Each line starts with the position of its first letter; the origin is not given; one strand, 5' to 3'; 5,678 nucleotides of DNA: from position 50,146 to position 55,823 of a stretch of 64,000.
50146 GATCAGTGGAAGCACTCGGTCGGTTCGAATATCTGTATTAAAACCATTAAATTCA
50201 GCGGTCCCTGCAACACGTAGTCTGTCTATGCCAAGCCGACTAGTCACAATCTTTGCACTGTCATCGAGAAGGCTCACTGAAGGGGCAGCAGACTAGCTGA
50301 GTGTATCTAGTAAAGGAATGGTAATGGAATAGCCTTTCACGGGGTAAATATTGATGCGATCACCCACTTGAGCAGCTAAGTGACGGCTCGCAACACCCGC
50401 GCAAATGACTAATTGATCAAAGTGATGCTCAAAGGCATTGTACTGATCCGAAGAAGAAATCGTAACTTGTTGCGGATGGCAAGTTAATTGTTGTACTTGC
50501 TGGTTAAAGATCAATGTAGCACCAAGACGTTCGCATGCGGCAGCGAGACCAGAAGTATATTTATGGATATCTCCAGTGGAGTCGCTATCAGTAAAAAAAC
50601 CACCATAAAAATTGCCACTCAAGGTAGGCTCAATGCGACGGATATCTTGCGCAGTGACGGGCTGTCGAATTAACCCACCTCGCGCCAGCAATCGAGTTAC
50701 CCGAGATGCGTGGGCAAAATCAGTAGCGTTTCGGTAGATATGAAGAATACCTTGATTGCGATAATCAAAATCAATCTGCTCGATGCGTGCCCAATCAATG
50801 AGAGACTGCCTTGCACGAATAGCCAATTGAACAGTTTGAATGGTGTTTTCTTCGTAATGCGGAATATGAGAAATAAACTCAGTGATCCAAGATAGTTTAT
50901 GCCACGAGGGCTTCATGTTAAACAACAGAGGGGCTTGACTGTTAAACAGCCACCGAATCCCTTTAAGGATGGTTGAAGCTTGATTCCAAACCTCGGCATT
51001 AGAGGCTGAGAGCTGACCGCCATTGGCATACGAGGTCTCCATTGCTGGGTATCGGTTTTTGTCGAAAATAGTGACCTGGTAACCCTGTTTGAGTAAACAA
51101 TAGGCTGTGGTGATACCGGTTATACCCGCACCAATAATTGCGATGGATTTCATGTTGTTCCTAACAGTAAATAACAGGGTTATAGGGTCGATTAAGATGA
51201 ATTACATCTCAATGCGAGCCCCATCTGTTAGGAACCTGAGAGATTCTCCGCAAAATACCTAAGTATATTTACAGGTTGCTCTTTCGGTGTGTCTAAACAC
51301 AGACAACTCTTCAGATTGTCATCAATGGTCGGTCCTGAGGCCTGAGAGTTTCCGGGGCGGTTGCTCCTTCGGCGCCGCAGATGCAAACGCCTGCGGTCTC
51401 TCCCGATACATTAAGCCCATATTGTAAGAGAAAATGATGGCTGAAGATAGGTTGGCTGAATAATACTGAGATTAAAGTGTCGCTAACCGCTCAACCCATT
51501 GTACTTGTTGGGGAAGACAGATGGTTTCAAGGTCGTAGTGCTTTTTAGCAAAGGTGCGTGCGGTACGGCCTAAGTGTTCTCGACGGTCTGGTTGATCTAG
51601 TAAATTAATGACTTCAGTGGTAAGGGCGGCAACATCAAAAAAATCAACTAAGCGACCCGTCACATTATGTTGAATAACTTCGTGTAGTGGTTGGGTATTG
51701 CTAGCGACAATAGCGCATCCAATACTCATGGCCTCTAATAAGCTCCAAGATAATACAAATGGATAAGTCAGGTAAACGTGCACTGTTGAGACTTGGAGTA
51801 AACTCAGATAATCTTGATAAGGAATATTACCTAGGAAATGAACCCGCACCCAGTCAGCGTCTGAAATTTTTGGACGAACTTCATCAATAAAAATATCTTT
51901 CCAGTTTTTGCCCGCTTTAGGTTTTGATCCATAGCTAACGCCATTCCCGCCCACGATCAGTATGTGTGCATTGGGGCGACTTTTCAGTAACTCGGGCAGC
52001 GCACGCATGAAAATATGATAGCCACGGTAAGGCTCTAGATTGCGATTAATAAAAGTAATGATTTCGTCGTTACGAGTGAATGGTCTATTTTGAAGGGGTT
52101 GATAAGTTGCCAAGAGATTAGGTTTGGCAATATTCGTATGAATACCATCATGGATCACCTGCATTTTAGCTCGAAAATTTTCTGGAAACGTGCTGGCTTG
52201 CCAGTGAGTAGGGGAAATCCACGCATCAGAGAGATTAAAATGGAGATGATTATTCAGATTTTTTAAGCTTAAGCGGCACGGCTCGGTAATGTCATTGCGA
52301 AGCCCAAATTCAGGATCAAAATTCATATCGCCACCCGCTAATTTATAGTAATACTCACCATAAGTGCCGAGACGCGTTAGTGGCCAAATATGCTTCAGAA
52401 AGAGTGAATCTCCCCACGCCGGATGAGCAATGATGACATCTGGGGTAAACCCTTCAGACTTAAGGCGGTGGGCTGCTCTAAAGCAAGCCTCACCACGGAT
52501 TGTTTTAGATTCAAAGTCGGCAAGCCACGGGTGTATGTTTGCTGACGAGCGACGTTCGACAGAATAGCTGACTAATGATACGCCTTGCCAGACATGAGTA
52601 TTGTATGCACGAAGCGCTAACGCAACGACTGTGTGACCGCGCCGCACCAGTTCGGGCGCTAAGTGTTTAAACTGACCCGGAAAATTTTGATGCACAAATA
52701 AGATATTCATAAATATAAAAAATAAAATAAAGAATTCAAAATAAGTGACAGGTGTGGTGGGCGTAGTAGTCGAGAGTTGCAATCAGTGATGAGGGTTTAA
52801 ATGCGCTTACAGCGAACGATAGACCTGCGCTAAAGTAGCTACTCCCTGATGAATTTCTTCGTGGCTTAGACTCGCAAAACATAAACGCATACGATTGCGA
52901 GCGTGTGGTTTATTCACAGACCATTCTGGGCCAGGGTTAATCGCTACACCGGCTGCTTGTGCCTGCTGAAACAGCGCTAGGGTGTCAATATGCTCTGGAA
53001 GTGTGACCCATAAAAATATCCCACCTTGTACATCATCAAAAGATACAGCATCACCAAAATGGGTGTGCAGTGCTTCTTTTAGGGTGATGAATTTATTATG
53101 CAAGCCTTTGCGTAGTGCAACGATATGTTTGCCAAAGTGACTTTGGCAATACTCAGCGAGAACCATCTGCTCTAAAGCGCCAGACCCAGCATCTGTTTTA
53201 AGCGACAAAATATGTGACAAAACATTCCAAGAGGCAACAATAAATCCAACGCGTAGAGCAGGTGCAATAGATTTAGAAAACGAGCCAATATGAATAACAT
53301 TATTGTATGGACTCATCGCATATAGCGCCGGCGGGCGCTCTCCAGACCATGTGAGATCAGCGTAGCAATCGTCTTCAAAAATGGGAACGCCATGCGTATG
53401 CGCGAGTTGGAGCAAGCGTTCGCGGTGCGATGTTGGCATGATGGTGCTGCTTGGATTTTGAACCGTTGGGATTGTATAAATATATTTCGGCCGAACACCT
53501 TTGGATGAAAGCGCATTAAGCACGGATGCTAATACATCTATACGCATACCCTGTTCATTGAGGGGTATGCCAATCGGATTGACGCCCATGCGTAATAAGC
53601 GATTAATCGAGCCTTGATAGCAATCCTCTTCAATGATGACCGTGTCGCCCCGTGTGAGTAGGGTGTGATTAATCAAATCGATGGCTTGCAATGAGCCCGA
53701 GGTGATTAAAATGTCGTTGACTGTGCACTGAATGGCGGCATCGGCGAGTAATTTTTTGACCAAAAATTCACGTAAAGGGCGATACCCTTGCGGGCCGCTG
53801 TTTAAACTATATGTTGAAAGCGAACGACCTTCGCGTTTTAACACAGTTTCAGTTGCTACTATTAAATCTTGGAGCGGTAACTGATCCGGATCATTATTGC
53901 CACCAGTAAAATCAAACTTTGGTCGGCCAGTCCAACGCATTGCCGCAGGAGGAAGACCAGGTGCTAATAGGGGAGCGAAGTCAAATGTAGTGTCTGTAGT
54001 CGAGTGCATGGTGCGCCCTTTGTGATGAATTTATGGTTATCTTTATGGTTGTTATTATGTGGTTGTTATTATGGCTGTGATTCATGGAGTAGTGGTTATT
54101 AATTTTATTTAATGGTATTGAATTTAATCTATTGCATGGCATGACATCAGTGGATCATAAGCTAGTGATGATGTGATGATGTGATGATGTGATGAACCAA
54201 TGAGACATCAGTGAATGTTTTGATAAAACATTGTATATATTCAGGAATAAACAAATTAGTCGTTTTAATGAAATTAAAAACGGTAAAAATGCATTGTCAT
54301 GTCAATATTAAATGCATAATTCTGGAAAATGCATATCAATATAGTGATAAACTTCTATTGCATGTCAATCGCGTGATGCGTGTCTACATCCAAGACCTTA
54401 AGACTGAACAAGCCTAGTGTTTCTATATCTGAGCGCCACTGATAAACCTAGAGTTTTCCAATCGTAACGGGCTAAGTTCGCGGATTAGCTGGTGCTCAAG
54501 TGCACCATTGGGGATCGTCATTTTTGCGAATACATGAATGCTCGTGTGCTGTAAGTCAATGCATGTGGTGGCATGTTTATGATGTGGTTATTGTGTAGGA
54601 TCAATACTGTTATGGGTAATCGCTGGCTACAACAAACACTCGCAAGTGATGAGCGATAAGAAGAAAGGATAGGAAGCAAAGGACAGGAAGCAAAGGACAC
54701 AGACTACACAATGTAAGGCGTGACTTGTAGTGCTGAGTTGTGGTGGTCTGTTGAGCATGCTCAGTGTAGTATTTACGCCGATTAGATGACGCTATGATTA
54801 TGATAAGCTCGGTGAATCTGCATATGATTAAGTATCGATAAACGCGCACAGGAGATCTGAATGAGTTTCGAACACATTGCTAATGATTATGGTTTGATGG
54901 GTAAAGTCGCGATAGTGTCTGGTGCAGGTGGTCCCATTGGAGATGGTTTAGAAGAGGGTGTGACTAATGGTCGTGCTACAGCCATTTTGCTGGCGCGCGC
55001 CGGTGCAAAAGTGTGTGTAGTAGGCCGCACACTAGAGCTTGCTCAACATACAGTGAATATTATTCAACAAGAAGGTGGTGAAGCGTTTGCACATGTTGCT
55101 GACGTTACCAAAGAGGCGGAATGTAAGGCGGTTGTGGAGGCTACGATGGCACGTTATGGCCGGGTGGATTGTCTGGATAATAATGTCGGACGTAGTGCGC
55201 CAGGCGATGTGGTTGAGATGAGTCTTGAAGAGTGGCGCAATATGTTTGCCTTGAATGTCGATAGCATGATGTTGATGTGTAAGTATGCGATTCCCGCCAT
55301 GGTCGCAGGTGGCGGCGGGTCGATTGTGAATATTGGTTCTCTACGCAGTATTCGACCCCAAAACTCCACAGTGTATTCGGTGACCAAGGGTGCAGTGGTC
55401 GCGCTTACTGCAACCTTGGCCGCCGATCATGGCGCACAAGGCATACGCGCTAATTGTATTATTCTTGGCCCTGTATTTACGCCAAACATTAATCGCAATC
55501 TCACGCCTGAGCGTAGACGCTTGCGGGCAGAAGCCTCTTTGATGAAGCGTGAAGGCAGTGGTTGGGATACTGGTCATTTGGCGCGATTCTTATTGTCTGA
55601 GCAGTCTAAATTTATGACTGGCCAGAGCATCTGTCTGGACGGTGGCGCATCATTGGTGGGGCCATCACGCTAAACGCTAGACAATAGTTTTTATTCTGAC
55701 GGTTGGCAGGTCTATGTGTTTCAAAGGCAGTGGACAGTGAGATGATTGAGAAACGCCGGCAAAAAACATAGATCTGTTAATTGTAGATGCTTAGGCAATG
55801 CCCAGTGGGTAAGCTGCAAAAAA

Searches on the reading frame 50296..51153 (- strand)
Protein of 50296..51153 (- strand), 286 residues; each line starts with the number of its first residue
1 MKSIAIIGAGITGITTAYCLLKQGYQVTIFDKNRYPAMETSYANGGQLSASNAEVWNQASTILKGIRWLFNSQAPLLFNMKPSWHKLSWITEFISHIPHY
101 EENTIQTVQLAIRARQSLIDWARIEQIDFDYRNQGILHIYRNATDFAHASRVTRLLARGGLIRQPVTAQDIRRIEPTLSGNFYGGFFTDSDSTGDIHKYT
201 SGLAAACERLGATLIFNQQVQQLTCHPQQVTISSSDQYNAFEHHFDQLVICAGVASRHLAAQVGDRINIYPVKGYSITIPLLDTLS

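Call 37: find_encoding_contigs(protein=window:50296-51153:-, flank=3000, max_places=5)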
Protein window:50296-51153:- (286 aa): 2 contigs read that carry it; 2 places shown.
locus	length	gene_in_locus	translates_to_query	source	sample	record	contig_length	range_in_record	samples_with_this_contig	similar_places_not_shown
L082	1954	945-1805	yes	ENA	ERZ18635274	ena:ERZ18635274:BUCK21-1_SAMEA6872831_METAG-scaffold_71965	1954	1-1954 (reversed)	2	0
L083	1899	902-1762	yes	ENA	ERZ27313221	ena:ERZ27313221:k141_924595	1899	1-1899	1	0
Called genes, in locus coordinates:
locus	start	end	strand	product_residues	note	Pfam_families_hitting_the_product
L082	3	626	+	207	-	?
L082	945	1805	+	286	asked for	PF01266:DAO, PF03486:HI0933_like (faint), PF07992:Pyr_redox_2 (faint), PF13450:NAD_binding_8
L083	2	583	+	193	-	?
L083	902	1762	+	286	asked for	PF01266:DAO, PF03486:HI0933_like (faint), PF07992:Pyr_redox_2 (faint), PF13450:NAD_binding_8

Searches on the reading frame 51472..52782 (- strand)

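Call 7: search_protein_families(library=pfam, proteins=[window:51472-52782:-])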
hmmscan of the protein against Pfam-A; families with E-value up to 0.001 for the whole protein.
window:51472-52782:- (436 aa): 5 families
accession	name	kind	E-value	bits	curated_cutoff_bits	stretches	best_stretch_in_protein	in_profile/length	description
PF12000.14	Glyco_trans_4_3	-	3.9e-55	186.6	25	1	48-217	1-166/168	Glycosyl transferase family 4 group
PF00534.26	Glycos_transf_1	-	1.9e-20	73.6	26.4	1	238-410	14-171/172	Glycosyl transferases group 1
PF13692.12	Glyco_trans_1_4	-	4.8e-16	59.7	27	1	241-396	3-141/142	Glycosyl transferases group 1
PF13524.12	Glyco_trans_1_2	-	5.5e-08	33.3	25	1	267-419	10-136/144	Glycosyl transferase-like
PF13579.12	Glyco_trans_4_4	-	0.00054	20.8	29.7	0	39-124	8-81/158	Glycosyl transferase 4-like domain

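Call 8: search_protein_families(library=ncbifam, proteins=[window:51472-52782:-])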
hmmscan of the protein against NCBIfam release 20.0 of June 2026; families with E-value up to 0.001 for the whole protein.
window:51472-52782:- (436 aa): 15 families
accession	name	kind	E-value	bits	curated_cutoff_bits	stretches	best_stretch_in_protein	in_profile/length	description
TIGR04157.1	glyco_rSAM_CFB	subfamily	3.1e-14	52.8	400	1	205-421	193-398/406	TIGR04157 family glycosyltransferase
NF041876.1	EPS_EpsE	equivalog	3.5e-14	52.9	400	1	232-419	206-383/389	exopolysaccharide biosynthesis GT4 family glycosyltransferase EpsE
TIGR04063.1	stp3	hypoth_equivalog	6.1e-13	48.4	442.05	1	206-417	181-380/397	TIGR04063 family PEP-CTERM/XrtA system glycosyltransferase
TIGR03999.1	thiol_BshA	equivalog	1.5e-12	47.2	273.7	1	313-421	256-362/375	N-acetyl-alpha-D-glucosaminyl L-malate synthase BshA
TIGR03449.1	mycothiol_MshA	equivalog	7.9e-12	44.8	462.5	1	204-414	187-386/406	D-inositol-3-phosphate glycosyltransferase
NF038229.1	Glyco4_Geo_Pelo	equivalog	2.7e-11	43.1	400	1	202-418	130-322/338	GPMC system family 4 glycosyltransferase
TIGR03088.1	stp2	hypoth_equivalog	3.7e-10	39.4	409.05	1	205-420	160-361/374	TIGR03088 family PEP-CTERM/XrtA system glycosyltransferase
NF038295.1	EPS_HpsP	equivalog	8.2e-10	38.2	550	1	232-422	200-377/388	hormogonium polysaccharide biosynthesis glycosyltransferase HpsP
NF012028.0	PRK15484.1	subfamily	1.5e-06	27.6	618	1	204-421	160-367/380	lipopolysaccharide N-acetylglucosaminyltransferase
TIGR02149.1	glgA_Coryne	subfamily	2.4e-06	26.9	302.4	1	319-421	271-379/391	glycogen synthase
TIGR04047.1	MSMEG_0565_glyc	hypoth_equivalog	6.8e-06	25.4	259.85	1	196-415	150-358/373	MSMEG_0565 family glycosyltransferase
NF053787.1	GlcN_PG_synth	equivalog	3.1e-05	23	480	1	348-421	278-348/361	N-acetylglucosaminyl phosphatidylglycerol synthase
TIGR03087.1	stp1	hypoth_equivalog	3.8e-05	23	316.65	0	348-419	315-384/397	TIGR03087 family PEP-CTERM/XrtA system glycosyltransferase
NF007640.0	PRK10307.1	subfamily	0.00012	21.1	276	1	310-421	281-396/411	WcaI family glycosyltransferase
TIGR02472.1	sucr_P_syn_N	equivalog_domain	0.00095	18.1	576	0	335-419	346-428/439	sucrose-phosphate synthase, putative, glycosyltransferase domain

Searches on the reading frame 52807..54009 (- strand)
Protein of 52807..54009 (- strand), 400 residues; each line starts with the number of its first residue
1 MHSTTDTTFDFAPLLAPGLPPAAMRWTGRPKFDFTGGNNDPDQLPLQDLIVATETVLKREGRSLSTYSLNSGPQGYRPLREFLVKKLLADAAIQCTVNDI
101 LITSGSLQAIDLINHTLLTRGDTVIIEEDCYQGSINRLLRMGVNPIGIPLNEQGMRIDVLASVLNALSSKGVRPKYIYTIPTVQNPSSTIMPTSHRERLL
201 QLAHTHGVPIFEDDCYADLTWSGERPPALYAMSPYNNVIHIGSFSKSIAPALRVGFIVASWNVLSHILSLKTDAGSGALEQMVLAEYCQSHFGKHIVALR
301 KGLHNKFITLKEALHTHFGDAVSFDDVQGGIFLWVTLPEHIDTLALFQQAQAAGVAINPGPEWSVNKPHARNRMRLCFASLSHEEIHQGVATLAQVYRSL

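Call 7: search_protein_families(library=pfam, proteins=[window:52807-54009:-])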
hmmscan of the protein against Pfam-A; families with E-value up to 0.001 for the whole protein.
window:52807-54009:- (400 aa): 1 family
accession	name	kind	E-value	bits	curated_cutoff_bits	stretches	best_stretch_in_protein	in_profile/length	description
PF00155.27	Aminotran_1_2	-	1.4e-30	107.2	19.7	1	39-391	9-359/361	Aminotransferase class I and II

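Call 8: search_protein_families(library=ncbifam, proteins=[window:52807-54009:-])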
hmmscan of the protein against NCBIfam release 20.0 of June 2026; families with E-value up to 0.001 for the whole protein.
window:52807-54009:- (400 aa): 63 families (the best 25 are shown)
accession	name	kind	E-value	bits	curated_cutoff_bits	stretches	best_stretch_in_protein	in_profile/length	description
NF052282.1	PLP_TF_PdxR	equivalog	1.9e-65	221.7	320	1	29-393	92-447/448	MocR-like pyridoxine biosynthesis transcription factor PdxR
NF052290.2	MocR_like_YczR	exception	2e-53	181.8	487.4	1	72-396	139-457/458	MocR-like transcription factor YczR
TIGR04461.1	endura_MppQ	equivalog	1e-50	172.9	540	1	33-367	16-353/392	enduracididine biosynthesis enzyme MppQ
NF052281.1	rhizopine_MocR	equivalog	3.5e-43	148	650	1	73-396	162-478/479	rhizopine catabolism transcriptional regulator MocR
NF052286.1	ecto_TF_EhuR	exception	1.9e-37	128.9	480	1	85-398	146-450/458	MocR-like ectoine utilization transcription factor EhuR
NF052285.1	GABA_TF_GabR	exception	1e-34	120.1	600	1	38-396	101-455/456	MocR-like transcriptional regulator GabR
NF041364.1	GntC_guanitoxin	equivalog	2.5e-30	105.6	415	1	39-393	6-353/356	guanitoxin biosynthesis PLP-dependent (S)-gamma-hydroxy-L-arginine cyclodehydratase GntC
NF012025.0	PRK15481.1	equivalog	4.5e-28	98.1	573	1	30-396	87-429/432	MocR-like B6 salvage transcription factor PtsJ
NF005732.0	PRK07550.1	equivalog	3e-24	85.8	366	1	43-396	44-387/389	aminotransferase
NF004770.0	PRK06108.1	subfamily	3.4e-24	85.4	422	1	74-396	73-391/396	pyridoxal phosphate-dependent aminotransferase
NF006967.0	PRK09440.1-5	equivalog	6e-24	84.5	402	1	184-398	194-416/424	valine--pyruvate transaminase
TIGR03947.1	viomycin_VioD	equivalog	1.6e-17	63.5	390.9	1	84-395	56-357/359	capreomycidine synthase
NF006569.0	PRK09082.1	subfamily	8.6e-16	58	420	1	74-381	67-372/386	methionine aminotransferase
NF041091.1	asp_aminotase_Arch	equivalog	1e-15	57.5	550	1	73-394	63-372/376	aspartate aminotransferase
NF005305.0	PRK06836.1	equivalog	1.4e-14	54.1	376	1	32-396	37-390/396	pyridoxal phosphate-dependent aminotransferase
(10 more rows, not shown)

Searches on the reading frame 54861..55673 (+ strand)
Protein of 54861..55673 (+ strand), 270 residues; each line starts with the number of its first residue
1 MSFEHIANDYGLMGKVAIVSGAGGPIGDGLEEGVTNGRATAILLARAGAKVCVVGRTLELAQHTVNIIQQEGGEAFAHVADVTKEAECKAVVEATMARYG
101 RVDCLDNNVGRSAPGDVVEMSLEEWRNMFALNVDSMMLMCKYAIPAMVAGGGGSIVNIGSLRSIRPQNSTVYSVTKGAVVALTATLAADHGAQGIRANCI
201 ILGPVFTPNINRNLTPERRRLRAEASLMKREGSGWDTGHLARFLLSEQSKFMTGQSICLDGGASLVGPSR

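Call 7: search_protein_families(library=pfam, proteins=[window:54861-55673:+])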
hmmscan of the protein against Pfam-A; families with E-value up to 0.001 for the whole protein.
window:54861-55673:+ (270 aa): 2 families
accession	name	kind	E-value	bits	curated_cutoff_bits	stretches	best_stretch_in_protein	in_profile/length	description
PF13561.12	adh_short_C2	-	8.9e-53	179.7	27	1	37-263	9-235/236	Enoyl-(Acyl carrier protein) reductase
PF00106.31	adh_short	-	1.3e-42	146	26.6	1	37-210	13-187/195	short chain dehydrogenase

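Call 8: search_protein_families(library=ncbifam, proteins=[window:54861-55673:+])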
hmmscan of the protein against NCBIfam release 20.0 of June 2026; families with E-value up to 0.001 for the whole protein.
window:54861-55673:+ (270 aa): 218 families (the best 25 are shown)
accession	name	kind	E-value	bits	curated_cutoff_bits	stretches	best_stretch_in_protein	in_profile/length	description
NF004791.0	PRK06138.1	equivalog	2.3e-55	187.7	312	1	12-264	3-250/252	SDR family oxidoreductase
NF005559.1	PRK07231.1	subfamily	1.2e-49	169.1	215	1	12-264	2-248/249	glucose 1-dehydrogenase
NF005681.0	PRK07478.1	subfamily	1.6e-45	155.5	267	1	12-265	4-251/254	SDR family oxidoreductase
NF004818.0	PRK06172.1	equivalog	7.4e-45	153.3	336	1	12-263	5-250/253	SDR family oxidoreductase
NF052558.1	MBtsdlDhBudC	equivalog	1.9e-42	145.6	270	1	14-264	3-242/250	meso-2,3-butanediol dehydrogenase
NF004773.0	PRK06113.1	equivalog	1.8e-41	142.3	367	1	10-263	7-250/255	7-alpha-hydroxysteroid dehydrogenase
NF005853.0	PRK07774.1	equivalog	2.1e-40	138.7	303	1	13-263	5-246/250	SDR family oxidoreductase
NF006070.0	PRK08213.1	subfamily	2.2e-40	138.8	279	1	5-265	3-258/259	gluconate 5-dehydrogenase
NF009466.0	PRK12826.1-2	subfamily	2.6e-40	138.4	222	1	37-264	16-245/248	3-oxoacyl-ACP reductase FabG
NF049979.1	AlphHSDSHdhA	equivalog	1.1e-39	136.5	350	1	37-268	16-251/258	7alpha-hydroxysteroid dehydrogenase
TIGR01830.1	3oxo_ACP_reduc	equivalog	3.9e-37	128.2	297.75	1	37-262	11-237/239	3-oxoacyl-[acyl-carrier-protein] reductase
NF009384.0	PRK12743.1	equivalog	7.4e-37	126.9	264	1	37-268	19-252/258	SDR family oxidoreductase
NF004203.0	PRK05653.2-4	subfamily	8.7e-37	126.9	313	1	12-266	4-259/260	3-oxoacyl-ACP reductase FabG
NF050023.1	7alphHDSH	equivalog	3.2e-36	125.1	450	1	15-268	7-254/259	7alpha-hydroxysteroid dehydrogenase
NF009093.0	PRK12429.1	subfamily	6.9e-36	123.9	258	1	12-262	3-255/259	3-hydroxybutyrate dehydrogenase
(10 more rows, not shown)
